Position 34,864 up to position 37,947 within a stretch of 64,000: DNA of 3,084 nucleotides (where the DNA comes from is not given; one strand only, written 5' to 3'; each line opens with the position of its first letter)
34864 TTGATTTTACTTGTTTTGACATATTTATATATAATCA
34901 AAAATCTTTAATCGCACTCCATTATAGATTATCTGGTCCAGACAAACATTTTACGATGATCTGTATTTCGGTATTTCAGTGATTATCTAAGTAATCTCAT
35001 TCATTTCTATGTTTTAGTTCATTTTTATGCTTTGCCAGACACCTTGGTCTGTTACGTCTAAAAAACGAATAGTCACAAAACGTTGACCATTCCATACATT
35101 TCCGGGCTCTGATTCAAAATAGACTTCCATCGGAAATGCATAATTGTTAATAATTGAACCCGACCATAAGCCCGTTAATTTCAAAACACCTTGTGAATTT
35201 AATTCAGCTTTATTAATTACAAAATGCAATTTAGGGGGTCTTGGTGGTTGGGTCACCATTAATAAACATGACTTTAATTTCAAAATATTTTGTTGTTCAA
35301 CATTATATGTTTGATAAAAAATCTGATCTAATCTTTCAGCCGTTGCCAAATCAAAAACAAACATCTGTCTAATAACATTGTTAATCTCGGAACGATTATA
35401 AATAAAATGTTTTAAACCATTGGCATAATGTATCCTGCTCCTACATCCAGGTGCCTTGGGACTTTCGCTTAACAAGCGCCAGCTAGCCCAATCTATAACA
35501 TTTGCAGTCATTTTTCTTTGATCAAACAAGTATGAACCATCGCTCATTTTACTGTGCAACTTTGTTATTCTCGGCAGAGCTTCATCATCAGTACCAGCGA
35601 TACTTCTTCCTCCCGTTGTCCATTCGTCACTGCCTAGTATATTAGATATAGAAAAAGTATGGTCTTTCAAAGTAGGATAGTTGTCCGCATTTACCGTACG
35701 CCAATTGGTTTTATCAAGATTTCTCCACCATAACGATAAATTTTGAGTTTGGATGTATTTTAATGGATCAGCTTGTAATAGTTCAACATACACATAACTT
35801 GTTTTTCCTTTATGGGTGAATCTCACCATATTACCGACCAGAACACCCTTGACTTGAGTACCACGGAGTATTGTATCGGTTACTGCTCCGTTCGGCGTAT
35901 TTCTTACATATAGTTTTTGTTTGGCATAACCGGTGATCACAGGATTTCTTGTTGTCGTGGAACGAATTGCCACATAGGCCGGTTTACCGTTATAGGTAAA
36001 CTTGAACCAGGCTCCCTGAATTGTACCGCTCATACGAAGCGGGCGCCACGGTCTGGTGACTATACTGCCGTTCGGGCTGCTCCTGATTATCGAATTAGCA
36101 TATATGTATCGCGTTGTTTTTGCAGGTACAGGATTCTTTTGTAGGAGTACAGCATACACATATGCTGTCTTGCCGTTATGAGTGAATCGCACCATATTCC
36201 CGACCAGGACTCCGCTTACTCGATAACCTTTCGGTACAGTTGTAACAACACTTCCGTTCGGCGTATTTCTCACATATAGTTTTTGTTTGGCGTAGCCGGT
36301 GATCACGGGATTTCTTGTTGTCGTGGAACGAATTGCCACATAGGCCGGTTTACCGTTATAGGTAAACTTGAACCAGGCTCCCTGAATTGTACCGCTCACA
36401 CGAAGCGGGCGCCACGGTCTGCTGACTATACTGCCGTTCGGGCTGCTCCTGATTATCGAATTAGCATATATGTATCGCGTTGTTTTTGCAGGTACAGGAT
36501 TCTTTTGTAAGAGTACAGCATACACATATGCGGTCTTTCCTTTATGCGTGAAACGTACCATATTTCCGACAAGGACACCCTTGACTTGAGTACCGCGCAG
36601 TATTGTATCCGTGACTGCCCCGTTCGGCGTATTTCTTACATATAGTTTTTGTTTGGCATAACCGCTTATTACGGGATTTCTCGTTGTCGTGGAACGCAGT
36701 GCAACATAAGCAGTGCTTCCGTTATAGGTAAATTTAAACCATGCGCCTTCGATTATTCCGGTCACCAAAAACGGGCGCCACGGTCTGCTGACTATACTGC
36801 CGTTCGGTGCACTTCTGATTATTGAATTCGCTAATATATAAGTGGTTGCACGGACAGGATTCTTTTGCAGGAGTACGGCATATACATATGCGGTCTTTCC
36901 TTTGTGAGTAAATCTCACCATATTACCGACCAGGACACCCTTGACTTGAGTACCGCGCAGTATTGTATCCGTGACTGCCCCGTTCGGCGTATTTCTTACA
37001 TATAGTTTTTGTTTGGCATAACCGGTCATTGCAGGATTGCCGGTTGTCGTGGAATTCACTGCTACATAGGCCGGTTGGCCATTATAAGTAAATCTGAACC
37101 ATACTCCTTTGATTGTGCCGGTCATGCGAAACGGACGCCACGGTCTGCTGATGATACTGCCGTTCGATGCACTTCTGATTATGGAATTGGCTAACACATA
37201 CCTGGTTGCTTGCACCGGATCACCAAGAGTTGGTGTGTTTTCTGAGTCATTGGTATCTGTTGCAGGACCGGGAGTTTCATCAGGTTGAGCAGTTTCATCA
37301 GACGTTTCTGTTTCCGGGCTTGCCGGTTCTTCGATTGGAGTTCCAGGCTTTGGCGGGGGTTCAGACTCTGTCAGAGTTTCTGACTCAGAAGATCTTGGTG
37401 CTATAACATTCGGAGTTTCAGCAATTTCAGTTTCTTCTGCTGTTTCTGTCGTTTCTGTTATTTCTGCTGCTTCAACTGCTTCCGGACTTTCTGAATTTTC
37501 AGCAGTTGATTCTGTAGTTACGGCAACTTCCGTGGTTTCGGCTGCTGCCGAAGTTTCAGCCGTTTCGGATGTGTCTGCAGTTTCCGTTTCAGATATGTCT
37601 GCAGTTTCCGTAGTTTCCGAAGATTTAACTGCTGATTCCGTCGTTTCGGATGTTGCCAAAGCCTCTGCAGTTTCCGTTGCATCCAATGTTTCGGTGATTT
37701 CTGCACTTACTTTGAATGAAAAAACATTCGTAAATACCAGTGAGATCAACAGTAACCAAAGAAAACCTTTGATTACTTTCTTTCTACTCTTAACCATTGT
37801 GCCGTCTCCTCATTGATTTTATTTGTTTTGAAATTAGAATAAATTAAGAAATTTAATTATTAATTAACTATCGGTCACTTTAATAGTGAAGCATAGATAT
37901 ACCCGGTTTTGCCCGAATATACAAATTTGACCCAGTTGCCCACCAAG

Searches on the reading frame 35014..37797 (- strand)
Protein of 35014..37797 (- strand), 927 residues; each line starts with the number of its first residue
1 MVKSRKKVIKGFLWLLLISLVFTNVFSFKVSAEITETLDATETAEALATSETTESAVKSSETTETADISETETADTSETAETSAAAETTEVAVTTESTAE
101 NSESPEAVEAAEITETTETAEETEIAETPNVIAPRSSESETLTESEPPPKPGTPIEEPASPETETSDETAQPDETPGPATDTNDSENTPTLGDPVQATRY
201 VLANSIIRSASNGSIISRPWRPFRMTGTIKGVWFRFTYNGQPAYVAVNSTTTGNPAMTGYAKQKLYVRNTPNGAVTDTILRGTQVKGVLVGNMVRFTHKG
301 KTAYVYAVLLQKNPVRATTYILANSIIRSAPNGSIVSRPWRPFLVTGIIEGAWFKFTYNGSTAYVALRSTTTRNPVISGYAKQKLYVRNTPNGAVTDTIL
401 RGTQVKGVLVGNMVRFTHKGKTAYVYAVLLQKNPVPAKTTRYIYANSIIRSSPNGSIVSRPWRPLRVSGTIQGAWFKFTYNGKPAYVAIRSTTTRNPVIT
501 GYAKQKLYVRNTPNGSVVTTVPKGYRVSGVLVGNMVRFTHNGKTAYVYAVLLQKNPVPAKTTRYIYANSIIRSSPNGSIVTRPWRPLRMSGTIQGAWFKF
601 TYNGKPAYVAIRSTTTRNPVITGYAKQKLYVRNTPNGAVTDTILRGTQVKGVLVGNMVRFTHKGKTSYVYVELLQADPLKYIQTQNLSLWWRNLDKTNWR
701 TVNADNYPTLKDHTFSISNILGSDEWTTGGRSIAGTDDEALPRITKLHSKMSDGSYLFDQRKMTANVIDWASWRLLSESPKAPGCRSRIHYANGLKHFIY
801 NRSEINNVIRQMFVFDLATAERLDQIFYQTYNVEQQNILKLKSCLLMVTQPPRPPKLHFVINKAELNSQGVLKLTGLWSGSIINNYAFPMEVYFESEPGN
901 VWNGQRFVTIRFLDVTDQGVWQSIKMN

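Call 4: search_protein_families(library=pfam, proteins=[window:35014-37797:-], max_evalue=0.01)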
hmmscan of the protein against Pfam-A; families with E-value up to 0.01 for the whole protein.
window:35014-37797:- (927 aa): 4 families
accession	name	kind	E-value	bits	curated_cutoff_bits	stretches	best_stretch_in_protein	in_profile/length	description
PF08239.17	SH3_3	-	8.6e-08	32.7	27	0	507-552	3-53/54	Bacterial SH3 domain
PF14455.11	Metal_CEHH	-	5.9e-05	23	25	0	599-663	60-125/176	Predicted metal binding domain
PF10370.14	Rv2993c-like_N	-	6.6e-05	24.2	21.3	0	658-672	4-18/50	Rv2993c-like, N-terminal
PF10008.16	DUF2251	-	0.0068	17.1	25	0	535-576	11-52/94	Uncharacterized protein conserved in bacteria (DUF2251)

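Call 66: search_protein_families(library=ncbifam, proteins=[window:35014-37797:-], max_evalue=0.001)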
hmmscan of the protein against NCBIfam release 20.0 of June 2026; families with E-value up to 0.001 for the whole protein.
window:35014-37797:- (927 aa): 5 families
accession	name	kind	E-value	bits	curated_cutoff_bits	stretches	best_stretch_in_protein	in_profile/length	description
NF040670.1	wall_bind_EntA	exception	1.1e-11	44.8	560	0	592-624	119-151/291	cell wall-binding protein EntA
NF040675.1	wall_bind_EntD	exception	3e-09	36.5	590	0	592-622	119-149/310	cell wall-binding protein EntD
NF007288.1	PRK09756.1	equivalog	9.5e-08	32.1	180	0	623-693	73-144/153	PTS galactosamine transporter subunit IIB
NF040677.1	wall_bind_EntC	exception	2.1e-07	30.1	770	0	470-499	120-149/422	cell wall-binding protein EntC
NF033509.1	blaOXA-22_like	exception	2.5e-06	27.1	575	0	244-319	180-253/275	OXA-22 family class D beta-lactamase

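Call 76: search_protein_families(library=padloc, proteins=[window:35014-37797:-], max_evalue=0.001)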
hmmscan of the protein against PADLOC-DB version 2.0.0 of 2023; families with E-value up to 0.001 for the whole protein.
window:35014-37797:- (927 aa): 0 families
